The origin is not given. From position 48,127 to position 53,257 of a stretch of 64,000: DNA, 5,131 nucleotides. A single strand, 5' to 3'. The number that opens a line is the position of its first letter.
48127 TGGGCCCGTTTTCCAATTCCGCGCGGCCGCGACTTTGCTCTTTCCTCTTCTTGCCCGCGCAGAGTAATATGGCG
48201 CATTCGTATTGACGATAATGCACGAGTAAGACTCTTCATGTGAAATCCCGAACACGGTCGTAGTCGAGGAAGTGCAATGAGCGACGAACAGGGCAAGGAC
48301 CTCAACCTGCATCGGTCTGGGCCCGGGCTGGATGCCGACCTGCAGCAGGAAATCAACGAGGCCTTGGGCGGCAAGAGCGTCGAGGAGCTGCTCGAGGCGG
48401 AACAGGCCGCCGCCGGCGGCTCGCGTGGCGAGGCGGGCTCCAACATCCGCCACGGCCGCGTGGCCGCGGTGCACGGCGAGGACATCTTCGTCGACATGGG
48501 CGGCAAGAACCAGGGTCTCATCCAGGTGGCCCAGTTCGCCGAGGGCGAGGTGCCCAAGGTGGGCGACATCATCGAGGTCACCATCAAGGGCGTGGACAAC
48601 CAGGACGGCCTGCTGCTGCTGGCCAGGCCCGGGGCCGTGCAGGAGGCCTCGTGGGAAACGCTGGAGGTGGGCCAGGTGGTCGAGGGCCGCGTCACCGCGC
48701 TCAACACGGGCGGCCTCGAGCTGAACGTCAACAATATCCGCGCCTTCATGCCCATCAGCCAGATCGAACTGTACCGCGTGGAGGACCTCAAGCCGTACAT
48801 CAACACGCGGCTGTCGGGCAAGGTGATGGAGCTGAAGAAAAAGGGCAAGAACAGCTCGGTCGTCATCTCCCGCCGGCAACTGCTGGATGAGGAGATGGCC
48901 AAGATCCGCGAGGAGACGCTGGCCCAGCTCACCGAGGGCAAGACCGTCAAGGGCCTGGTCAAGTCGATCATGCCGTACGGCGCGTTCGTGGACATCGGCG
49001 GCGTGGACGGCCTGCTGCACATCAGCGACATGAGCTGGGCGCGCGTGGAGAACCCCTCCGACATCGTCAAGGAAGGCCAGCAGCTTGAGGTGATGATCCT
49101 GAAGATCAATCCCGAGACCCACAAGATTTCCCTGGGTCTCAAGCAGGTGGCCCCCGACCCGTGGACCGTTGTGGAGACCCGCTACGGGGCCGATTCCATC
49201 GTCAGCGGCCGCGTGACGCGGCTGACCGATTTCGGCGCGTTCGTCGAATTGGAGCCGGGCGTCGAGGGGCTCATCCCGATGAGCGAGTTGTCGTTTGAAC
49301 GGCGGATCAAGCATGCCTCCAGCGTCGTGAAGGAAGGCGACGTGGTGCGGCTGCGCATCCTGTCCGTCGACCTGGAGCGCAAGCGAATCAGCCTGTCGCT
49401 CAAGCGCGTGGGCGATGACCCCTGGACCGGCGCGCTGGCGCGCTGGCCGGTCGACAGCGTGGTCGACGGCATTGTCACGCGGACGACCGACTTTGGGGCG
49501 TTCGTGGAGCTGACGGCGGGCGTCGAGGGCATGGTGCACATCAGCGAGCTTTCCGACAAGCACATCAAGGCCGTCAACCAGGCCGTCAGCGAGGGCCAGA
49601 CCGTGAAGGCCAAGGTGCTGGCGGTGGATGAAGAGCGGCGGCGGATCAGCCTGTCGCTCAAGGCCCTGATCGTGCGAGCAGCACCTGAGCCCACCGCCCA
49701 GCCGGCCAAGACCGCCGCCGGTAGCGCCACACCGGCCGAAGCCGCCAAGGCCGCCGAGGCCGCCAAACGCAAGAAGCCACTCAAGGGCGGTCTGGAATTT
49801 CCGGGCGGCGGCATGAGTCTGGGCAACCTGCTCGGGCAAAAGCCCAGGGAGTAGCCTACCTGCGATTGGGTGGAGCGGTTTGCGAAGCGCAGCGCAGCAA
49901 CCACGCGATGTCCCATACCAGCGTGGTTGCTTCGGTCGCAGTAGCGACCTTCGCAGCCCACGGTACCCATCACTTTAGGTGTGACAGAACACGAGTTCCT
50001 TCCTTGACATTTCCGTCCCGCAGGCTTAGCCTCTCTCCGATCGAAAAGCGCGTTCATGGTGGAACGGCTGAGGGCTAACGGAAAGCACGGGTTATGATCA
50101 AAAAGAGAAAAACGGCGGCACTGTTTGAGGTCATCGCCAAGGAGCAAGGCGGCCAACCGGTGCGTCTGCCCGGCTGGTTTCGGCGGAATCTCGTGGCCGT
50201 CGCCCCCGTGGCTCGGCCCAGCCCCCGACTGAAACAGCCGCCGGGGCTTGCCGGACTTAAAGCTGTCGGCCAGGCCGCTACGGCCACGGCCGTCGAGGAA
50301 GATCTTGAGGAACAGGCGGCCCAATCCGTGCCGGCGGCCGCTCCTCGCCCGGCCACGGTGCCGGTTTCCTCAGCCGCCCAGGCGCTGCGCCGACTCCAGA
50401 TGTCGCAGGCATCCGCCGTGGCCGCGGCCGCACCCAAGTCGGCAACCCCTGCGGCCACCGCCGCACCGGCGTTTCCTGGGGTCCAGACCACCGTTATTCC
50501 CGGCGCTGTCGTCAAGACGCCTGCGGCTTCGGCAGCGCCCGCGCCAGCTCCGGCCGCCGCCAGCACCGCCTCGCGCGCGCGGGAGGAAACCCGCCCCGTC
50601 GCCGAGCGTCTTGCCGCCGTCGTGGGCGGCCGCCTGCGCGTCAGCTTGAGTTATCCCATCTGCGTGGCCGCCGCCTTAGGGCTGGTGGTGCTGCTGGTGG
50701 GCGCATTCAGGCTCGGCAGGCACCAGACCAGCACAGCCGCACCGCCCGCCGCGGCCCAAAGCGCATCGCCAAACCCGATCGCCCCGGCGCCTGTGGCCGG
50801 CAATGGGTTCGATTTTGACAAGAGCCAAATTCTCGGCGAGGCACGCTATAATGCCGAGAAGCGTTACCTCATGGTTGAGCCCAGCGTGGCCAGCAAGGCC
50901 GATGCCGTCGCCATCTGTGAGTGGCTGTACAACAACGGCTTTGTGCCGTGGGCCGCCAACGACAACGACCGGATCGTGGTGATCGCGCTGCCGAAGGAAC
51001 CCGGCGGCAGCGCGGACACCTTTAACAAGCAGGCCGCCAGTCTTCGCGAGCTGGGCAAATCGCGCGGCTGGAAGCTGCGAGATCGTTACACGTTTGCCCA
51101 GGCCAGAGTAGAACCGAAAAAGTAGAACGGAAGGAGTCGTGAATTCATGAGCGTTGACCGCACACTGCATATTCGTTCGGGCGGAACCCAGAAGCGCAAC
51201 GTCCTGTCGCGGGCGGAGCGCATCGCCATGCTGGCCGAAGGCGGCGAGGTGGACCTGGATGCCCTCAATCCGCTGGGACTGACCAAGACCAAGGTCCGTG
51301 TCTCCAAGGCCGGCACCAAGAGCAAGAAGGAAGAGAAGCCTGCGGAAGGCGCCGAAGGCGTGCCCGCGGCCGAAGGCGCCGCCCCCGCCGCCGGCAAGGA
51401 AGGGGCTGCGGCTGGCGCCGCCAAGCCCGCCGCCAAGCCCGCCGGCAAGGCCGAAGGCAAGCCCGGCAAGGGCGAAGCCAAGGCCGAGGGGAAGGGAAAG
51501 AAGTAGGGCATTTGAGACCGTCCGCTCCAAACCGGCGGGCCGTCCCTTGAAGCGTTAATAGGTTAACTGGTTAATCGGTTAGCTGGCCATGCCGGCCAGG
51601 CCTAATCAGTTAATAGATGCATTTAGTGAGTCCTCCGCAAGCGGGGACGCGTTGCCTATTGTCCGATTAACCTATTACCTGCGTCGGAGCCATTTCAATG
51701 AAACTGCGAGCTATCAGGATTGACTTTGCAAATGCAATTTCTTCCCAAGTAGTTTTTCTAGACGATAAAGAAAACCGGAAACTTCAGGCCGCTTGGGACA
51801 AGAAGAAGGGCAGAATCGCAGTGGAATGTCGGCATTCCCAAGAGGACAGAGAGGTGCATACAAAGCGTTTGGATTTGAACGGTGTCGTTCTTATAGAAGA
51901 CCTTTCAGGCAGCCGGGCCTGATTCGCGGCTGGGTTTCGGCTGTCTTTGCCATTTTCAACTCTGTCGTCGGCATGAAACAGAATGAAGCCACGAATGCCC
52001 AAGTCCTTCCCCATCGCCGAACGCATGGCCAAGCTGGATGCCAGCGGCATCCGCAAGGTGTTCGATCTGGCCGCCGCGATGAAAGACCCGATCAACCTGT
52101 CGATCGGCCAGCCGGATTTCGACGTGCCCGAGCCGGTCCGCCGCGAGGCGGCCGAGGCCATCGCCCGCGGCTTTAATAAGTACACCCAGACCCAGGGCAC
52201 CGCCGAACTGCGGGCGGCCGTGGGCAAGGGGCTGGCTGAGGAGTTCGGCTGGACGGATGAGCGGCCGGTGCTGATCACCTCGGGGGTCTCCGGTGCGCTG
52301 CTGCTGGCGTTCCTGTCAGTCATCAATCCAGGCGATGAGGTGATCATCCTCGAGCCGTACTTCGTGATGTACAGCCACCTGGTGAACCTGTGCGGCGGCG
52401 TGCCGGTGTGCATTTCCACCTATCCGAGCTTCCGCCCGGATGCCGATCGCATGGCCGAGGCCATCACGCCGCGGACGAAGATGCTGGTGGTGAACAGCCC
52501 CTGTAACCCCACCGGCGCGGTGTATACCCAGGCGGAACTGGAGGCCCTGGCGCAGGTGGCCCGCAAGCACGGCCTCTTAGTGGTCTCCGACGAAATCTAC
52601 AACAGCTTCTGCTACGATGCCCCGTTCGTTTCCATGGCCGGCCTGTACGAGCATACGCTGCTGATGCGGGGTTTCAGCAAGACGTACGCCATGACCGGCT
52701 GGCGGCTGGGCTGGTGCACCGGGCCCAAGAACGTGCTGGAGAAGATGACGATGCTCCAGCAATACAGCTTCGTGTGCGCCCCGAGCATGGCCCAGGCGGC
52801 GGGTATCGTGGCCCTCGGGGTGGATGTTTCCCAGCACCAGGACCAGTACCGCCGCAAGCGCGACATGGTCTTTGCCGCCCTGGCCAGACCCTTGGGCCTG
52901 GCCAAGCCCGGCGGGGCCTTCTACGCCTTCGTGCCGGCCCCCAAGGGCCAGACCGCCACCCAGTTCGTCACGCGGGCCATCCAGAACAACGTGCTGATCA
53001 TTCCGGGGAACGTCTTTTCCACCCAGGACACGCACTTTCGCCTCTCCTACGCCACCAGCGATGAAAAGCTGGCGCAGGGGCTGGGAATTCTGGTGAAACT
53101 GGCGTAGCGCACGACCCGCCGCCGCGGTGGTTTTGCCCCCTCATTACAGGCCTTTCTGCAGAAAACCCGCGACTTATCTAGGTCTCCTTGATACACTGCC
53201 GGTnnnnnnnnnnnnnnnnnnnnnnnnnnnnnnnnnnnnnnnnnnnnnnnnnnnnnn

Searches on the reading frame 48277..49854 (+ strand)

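Call 28: search_protein_families(library=pfam, proteins=[window:48277-49854:+], max_evalue=0.001)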
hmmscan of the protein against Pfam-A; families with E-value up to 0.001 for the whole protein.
window:48277-49854:+ (525 aa): 8 families
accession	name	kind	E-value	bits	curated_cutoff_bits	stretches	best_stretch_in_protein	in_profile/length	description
PF00575.29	S1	-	8e-79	260.5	22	5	392-462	4-74/74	S1 RNA binding domain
PF23459.1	S1_RRP5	-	1.2e-33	115.9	27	3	393-461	4-72/72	RRP5 S1 domain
PF21710.3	Spt6_S1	-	1.3e-14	54.6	27.5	1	395-462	19-87/91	Spt6, S1/OB domain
PF24685.1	OB_RRP5_4th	-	3.1e-08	34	31.5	0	416-450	37-71/92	RRP5 OB-fold domain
PF17092.11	PCB_OB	-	2.4e-07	31.9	27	0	306-362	32-98/111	Penicillin-binding protein OB-like domain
PF13509.12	S1_2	-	1.8e-06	28.4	21.8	0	308-339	4-35/61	S1 domain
PF18614.7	RNase_II_C_S1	-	2.3e-06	27.8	26.6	0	351-374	34-57/59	RNase II-type exonuclease C-terminal S1 domain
PF25522.1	OB_cyt-4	-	0.00075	20.4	27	0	252-285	38-72/77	Mitochondrial protein cyt-4, OB-fold domain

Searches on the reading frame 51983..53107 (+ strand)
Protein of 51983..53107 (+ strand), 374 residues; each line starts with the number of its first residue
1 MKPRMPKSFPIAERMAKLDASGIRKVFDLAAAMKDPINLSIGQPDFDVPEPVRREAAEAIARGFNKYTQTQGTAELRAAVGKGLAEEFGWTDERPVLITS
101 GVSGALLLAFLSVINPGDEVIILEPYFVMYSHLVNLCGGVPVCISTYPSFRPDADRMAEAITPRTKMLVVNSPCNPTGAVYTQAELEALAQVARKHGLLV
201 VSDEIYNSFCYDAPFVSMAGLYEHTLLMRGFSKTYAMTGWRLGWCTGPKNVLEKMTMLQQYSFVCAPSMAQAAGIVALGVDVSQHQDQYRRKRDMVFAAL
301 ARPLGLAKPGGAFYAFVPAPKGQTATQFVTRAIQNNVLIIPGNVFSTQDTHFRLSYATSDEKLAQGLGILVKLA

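Call 26: find_encoding_contigs(protein=window:51983-53107:+, flank=10000, max_places=1)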
Protein window:51983-53107:+ (374 aa): no gene with exactly this product is on record in the collection.

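Call 28: search_protein_families(library=pfam, proteins=[window:51983-53107:+], max_evalue=0.001)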
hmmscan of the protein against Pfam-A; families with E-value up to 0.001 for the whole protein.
window:51983-53107:+ (374 aa): 5 families
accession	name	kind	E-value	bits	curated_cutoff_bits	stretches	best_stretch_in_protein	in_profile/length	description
PF00155.27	Aminotran_1_2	-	1.1e-63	216.1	19.7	1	35-365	2-356/361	Aminotransferase class I and II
PF01041.23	DegT_DnrJ_EryC1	-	2.3e-09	37.4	19.8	1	98-203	45-145/360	DegT/DnrJ/EryC1/StrS aminotransferase family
PF01053.26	Cys_Met_Meta_PP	-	3.7e-08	32.8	27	1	95-209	70-179/381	Cys/Met metabolism PLP-dependent enzyme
PF01212.27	Beta_elim_lyase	-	0.00021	21.2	27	1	95-203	50-168/288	Beta-eliminating lyase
PF00266.25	Aminotran_5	-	0.00037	20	21.5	1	81-203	49-175/371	Aminotransferase class-V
